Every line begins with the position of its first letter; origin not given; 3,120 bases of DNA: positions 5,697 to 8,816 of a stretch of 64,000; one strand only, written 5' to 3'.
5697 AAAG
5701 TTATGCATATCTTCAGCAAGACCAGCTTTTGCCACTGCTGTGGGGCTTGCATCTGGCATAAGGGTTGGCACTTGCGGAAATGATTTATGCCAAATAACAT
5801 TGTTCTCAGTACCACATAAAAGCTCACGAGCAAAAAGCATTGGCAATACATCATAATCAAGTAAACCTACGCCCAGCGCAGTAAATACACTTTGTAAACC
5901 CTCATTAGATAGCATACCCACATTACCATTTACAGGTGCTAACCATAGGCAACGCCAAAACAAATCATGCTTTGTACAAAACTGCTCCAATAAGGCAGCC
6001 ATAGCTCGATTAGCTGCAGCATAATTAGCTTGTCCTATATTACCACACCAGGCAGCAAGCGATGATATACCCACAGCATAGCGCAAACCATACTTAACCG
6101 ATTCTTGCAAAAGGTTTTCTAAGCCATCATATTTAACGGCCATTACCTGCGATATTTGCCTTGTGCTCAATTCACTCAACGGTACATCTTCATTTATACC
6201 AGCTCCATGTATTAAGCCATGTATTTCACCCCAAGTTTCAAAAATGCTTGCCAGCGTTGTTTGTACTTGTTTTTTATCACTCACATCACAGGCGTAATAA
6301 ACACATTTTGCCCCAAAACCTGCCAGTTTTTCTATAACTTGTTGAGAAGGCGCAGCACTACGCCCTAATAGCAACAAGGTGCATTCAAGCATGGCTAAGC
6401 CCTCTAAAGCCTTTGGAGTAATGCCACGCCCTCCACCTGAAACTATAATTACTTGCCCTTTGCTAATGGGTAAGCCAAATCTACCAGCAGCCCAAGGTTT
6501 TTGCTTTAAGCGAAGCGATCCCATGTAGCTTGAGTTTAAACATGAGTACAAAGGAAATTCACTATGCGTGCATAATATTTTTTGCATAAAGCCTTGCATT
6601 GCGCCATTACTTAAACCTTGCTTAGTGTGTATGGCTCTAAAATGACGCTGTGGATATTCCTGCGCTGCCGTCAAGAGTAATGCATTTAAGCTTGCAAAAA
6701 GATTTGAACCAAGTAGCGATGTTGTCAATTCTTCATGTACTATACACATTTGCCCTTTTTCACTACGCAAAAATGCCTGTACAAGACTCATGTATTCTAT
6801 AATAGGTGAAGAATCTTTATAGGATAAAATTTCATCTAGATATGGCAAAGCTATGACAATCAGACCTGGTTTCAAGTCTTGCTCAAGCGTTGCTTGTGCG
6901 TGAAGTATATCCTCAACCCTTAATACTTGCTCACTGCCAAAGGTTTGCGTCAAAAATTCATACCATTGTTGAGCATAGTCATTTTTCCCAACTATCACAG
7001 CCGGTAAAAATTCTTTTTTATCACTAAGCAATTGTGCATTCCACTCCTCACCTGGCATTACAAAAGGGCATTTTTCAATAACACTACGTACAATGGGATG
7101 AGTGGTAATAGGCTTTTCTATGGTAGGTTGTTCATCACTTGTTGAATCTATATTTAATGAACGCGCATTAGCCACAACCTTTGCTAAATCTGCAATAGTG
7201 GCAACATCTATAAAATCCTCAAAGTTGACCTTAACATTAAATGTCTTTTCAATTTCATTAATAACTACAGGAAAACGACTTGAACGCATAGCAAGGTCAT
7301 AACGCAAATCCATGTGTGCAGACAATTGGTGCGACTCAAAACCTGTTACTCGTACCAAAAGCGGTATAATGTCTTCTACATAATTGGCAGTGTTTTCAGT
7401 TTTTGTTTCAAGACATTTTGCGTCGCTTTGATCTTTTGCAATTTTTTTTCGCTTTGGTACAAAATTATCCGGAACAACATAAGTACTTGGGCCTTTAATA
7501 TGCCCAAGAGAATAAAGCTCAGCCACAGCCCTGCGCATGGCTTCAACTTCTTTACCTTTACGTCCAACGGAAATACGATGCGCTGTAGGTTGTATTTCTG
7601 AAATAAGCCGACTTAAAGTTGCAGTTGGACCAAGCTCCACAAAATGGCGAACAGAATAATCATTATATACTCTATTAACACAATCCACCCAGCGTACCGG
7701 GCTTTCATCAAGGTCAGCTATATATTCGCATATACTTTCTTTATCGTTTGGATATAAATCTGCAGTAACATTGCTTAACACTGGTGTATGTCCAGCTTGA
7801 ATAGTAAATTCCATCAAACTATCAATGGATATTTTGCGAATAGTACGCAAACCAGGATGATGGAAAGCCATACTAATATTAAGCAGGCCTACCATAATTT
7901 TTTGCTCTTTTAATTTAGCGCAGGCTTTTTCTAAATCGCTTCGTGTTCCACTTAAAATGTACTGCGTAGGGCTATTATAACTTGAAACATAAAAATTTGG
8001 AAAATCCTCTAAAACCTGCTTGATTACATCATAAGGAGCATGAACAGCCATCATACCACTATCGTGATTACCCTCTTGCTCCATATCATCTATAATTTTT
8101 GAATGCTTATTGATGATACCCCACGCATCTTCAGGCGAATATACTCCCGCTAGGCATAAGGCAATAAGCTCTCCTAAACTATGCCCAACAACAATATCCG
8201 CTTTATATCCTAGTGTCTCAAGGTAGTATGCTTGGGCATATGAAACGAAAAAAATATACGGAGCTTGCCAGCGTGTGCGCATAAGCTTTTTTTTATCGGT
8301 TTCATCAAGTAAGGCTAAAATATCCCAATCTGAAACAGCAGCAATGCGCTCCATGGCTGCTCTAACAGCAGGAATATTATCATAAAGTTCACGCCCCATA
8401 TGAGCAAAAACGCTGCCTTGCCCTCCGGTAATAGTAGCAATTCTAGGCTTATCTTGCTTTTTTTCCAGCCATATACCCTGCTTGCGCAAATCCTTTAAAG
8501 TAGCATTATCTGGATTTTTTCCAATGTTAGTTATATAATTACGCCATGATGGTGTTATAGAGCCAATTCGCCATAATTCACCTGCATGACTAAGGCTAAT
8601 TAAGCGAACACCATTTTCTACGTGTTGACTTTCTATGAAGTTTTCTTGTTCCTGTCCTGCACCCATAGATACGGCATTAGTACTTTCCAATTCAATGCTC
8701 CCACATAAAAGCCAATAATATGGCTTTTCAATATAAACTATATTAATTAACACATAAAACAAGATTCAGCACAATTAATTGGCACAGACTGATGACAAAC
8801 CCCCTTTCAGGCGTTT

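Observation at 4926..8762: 1278-aa AT-ACP-KR protein without a ketosynthase, with an atypical carrier motif and about 400 aa of unassigned sequence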

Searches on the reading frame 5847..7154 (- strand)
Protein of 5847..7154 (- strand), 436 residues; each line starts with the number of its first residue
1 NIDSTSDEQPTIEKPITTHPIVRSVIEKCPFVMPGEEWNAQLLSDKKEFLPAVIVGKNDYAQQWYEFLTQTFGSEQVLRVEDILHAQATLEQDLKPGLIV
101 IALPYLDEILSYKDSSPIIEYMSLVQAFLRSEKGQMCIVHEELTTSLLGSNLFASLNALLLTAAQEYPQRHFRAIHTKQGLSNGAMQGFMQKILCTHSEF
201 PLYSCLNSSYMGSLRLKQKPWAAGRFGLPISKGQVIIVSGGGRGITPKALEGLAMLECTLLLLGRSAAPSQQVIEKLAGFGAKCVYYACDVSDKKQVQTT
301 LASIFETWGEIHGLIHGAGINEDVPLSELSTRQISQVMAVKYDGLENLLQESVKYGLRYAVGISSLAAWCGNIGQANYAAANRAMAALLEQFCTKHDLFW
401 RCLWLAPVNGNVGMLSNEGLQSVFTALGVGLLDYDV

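Call 51: predict_structure(alignment_id=A3)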
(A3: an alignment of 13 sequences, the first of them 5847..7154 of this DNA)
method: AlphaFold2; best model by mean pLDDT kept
length: 436 residues; sequences in the alignment: 13
mean_pLDDT: 83.8   pTM: 0.85
mean pLDDT of the five models: 83.8, 82.8, 82.8, 82.3, 81.8
residues with pLDDT >= 90: 239; 70-90: 125; 50-70: 33; < 50: 39
segments of 3 or more residues with pLDDT < 50: 1-18, 223-225, 409-416, 428-436
pLDDT, mean of each block of 10 residues (from residue 1): 31 44 80 66 81 95 96 95 93 93 90 89 94 95 88 95 92 88 87 81 87 83 67 94 70 90 86 89 94 97 97 94 87 95 97 98 87 90 95 94 71 47 50 36
secondary structure, 60 per line:
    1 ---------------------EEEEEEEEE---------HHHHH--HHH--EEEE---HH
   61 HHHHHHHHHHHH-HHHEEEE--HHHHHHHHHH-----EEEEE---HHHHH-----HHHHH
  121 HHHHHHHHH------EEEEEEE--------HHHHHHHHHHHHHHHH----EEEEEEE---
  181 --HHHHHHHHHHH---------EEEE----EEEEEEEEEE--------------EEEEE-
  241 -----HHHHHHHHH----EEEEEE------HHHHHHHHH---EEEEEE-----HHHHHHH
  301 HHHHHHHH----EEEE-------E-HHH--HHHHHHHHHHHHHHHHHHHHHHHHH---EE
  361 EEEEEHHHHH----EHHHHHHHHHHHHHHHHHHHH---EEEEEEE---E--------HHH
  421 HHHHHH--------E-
elements in order: E22-30 H40-44 E52-55 H59-72 E77-80 H83-92 E98-102 H106-110 H116-129 E136-142 H151-166 E171-177 H183-193 E203-206 E211-220 E235-239 H246-254 E259-264 H271-279 E283-288 H294-308 E313-316 H331-355 E359-365 H366-370 H376-395 E399-405 H418-426

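Call 54: fold_search(model_id=the predicted structure, library=pdb)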
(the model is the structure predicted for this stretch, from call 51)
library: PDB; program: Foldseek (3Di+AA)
matches with E <= 10: 2000; with E <= 0.001: 1930
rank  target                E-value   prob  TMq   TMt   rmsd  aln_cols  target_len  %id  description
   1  5d2e                  2.4e-21  1.00  0.67  0.61   4.7       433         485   19  crystal structure of an N-terminal ketoreductase from macrolactin assembly line (released 2015-08-26)
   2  4j1q                  8.7e-21  1.00  0.64  0.67   5.2       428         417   18  Crystal structure of a ketoreductase domain from the bacillaene assembly line (released 2014-03-19)
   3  3mjv_B                2.0e-20  1.00  0.69  0.63   5.3       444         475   20  Structure of A-type Ketoreductases from Modular Polyketide Synthase (released 2010-08-18)
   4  4hxy_A                5.6e-20  1.00  0.67  0.69   4.7       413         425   16  PlmKR1-Ketoreductase from the first module of phoslactomycin biosynthesis in Streptomyces sp. HK803 (released 2013-07-10)
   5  5ktk                  5.6e-20  1.00  0.68  0.66   4.6       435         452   19  Ketoreductase from module 3 of the bacillaene synthase from Bacillus subtilis 168 (released 2016-09-07)
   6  2fr0                  7.5e-20  1.00  0.72  0.67   4.8       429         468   18  The first ketoreductase of the erythromycin synthase (crystal form 1) (released 2006-04-04)
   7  5xww_A                9.9e-20  1.00  0.72  0.66   5.1       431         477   19  Substrate-bound Structure of G355T/Q364H mutant of a Ketoreductase from amphotericin Polyketide Synthases (released 2018-06-06)
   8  5xwv_A                1.1e-19  1.00  0.71  0.66   5.1       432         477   20  Substrate-bound Structure of a Ketoreductase from the Second Module of the amphotericin Polyketide Synthases (released 2018-06-06)
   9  3mjc_A                1.6e-19  1.00  0.70  0.65   5.2       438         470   20  Structure of A-type Ketoreductases from Modular Polyketide Synthase (released 2010-08-18)
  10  3mjs_B                1.7e-19  1.00  0.70  0.65   5.4       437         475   20  Structure of A-type Ketoreductases from Modular Polyketide Synthase (released 2010-08-18)
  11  3mjt_B                2.2e-19  1.00  0.70  0.65   4.9       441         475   20  Structure of A-type Ketoreductases from Modular Polyketide Synthase (released 2010-08-18)
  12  4dif_A                2.2e-19  1.00  0.69  0.64   5.1       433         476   20  Structure of A1-type ketoreductase (released 2013-02-13)
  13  3mjs_A                2.7e-19  1.00  0.70  0.65   5.5       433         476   21  Structure of A-type Ketoreductases from Modular Polyketide Synthase (released 2010-08-18)
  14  7s6b_C                2.7e-19  1.00  0.70  0.61   5.9       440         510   21  Crystal structure of modular polyketide synthase apo-Lsd14 from the Lasalocid biosynthesis pathway, trapped in the tra (released 2021-11-03)
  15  7s6b_D                3.1e-19  1.00  0.70  0.60   5.9       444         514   21  Crystal structure of modular polyketide synthase apo-Lsd14 from the Lasalocid biosynthesis pathway, trapped in the tra (released 2021-11-03)
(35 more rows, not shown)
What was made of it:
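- On PKS ketoreductase (two-subdomain KR): Foldseek aligns about 430 columns to complete PKS KRs, E~2e-21 (call 54).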

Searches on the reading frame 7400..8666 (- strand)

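Call 78: search_solved_structures(query=window:7400-8666:-, max_evalue=1e-10)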
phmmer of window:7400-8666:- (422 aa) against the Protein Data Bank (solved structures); distinct sequences matched with E-value up to 1e-10: 75 (the best 60 are shown).
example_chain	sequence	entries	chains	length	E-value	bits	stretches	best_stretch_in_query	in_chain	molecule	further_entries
3im8_A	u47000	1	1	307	7.1e-31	110.9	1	77-368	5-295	Malonyl acyl carrier protein transacylase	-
2cuy_A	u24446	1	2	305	4e-30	108.4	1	77-368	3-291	Malonyl CoA-[acyl carrier protein] transacylase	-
6iyo_A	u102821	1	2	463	1.7e-29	106.4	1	73-388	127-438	Type I modular polyketide synthase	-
3ptw_A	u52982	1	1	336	4.7e-24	88.4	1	78-366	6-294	Malonyl CoA-acyl carrier protein transacylase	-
3g87_A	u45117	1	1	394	2.4e-22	82.8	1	81-359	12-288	Malonyl CoA-acyl carrier protein transacylase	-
3rgi_A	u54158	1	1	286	1.8e-21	79.9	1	81-363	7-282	DisD protein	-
2h1y_A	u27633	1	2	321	2.4e-21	79.5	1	76-369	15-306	Malonyl coenzyme A-acyl carrier protein transacylase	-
6apk_A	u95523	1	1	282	3e-21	79.1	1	81-360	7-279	DisD protein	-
4qbu_A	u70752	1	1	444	3.5e-21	78.9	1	67-385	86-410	ZmaA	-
3sbm_A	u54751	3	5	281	3.8e-21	78.8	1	81-359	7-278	DisD protein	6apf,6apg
5zk4_A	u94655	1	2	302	8.1e-21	77.7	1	79-363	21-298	DisD protein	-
5dz7_A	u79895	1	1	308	1.8e-20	76.6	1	76-363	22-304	Polyketide biosynthesis protein PksE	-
4mz0_A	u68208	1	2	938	3e-20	75.9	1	67-368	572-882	CurL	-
6fij_A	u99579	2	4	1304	3.5e-20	75.6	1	77-388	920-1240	Polyketide synthase | Non-reducing polyketide synthase CTB1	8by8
8jpt_A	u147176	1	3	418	5.7e-20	74.9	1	73-361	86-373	Polyene macrolide polyketide synthase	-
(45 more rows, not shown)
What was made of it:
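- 7596..8426 (-): FabD-type acyltransferase domain (residues 113-389). It has GGQGSV, GHS195LGE and MAFH301H. His220 (nt 8103-8105) sits at the FabD Arg117 position. Best PDB sequence hits are FabD malonyl-CoA:ACP transacylases, E~1e-30 (call 78).
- Closest known: FabD, malonyl-CoA:ACP transacylase. Same: Best PDB sequence matches of the AT domain (3im8, 2cuy; E~1e-30; call 78).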
